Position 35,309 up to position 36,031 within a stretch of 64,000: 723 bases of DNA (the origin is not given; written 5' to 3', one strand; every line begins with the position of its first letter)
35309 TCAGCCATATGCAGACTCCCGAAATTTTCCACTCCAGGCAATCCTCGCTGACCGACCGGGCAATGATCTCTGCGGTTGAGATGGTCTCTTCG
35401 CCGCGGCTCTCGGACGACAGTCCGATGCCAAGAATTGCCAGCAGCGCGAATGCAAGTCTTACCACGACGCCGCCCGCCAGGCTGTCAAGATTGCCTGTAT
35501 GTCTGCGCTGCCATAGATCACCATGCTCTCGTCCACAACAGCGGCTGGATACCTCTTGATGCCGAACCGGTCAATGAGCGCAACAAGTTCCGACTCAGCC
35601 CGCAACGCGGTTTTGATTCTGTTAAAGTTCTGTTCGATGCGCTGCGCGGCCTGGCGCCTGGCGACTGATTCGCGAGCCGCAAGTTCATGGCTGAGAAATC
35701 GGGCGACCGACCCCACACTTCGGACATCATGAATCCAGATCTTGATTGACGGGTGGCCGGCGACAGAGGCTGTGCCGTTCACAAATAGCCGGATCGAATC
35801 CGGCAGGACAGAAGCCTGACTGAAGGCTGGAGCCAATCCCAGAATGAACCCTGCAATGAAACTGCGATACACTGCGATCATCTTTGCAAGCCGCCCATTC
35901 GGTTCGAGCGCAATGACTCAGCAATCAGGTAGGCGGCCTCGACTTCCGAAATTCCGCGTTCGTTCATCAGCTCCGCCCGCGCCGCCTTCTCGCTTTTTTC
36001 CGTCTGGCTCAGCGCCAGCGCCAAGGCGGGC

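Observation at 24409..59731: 35.3-kb ICE-like island precisely delimited by a perfect 22-bp direct repeat between sixA and metZ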

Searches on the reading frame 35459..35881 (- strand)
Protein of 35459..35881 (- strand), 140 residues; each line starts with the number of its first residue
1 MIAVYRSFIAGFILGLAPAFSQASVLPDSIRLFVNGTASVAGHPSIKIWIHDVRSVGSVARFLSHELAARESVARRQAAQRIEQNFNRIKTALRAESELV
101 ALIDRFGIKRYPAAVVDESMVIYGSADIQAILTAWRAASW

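Call 8: search_protein_families(library=pfam, proteins=[window:35459-35881:-])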
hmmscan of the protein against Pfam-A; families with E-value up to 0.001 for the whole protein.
window:35459-35881:- (140 aa): 1 family
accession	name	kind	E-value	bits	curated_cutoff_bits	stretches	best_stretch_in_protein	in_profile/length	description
PF07511.17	DUF1525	-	6.8e-11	42.7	24.1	1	55-135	27-110/113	Protein of unknown function (DUF1525)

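Call 13: search_protein_families(library=ncbifam, proteins=[window:35459-35881:-])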
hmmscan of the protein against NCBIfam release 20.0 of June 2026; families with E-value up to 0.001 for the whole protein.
window:35459-35881:- (140 aa): 1 family
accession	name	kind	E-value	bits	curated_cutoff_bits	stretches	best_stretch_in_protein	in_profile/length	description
TIGR03757.1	conj_TIGR03757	hypoth_equivalog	6.7e-13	48.8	73.2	1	55-137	28-111/113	TIGR03757 family integrating conjugative element protein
